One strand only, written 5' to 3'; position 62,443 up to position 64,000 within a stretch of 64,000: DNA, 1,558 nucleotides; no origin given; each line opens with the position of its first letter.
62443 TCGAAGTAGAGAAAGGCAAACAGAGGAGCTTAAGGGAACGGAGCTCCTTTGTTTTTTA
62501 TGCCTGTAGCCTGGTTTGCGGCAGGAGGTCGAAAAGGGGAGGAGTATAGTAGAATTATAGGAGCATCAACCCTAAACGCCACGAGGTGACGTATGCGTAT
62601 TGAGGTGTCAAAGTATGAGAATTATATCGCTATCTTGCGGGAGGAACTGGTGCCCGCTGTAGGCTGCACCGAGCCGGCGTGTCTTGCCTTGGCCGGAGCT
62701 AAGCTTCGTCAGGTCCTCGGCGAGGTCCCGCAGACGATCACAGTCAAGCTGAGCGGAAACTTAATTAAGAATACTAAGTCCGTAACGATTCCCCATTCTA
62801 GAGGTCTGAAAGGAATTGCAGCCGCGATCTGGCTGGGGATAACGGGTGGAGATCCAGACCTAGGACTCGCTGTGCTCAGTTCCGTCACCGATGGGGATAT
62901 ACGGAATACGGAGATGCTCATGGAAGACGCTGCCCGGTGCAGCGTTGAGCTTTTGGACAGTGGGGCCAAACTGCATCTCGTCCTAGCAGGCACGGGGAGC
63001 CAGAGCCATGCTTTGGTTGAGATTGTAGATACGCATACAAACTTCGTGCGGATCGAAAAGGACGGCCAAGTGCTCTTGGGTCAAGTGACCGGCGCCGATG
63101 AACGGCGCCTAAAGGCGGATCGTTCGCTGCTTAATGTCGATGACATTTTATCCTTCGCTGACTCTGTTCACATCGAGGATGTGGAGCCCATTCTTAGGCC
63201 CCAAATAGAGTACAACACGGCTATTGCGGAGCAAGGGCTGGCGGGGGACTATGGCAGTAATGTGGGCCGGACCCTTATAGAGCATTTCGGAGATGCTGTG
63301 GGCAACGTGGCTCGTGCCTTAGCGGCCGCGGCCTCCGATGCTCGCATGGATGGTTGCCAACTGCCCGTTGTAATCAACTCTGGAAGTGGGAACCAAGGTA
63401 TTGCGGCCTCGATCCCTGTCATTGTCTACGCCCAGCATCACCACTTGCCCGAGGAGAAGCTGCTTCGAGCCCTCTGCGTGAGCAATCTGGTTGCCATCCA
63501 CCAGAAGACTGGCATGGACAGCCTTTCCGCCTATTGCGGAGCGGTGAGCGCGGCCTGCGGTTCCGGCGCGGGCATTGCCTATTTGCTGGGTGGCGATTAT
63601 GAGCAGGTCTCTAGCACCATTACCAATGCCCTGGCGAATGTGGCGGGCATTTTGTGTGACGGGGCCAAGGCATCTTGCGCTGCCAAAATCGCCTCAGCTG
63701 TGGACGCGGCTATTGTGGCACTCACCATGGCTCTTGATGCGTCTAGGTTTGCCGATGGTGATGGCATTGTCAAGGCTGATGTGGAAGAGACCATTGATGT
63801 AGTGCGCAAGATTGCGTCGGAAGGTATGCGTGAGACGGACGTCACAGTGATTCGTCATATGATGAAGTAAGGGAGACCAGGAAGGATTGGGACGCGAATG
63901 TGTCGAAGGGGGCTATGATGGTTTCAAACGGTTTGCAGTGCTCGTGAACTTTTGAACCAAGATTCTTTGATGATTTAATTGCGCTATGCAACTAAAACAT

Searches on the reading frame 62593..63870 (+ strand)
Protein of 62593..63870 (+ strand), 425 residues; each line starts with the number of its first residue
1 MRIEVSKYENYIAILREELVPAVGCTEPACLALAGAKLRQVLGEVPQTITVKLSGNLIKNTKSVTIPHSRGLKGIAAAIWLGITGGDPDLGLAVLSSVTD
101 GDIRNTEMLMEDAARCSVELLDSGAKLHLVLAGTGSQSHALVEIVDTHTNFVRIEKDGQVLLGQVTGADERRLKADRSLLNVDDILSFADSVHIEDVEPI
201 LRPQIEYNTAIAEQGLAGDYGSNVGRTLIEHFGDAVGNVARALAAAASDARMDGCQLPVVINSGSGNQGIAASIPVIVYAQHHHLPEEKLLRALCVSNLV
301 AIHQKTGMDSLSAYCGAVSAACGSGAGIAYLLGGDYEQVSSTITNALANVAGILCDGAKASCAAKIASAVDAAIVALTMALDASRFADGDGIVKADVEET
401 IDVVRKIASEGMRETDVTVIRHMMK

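Call 71: search_protein_families(library=pfam, proteins=[window:62593-63870:+], max_evalue=0.00001)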
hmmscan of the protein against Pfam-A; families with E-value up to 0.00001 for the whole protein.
window:62593-63870:+ (425 aa): 1 family
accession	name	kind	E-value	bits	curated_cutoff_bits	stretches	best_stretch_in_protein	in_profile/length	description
PF03313.21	SDH_alpha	-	5.1e-63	213.6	26.4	1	159-420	22-259/260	Serine dehydratase alpha chain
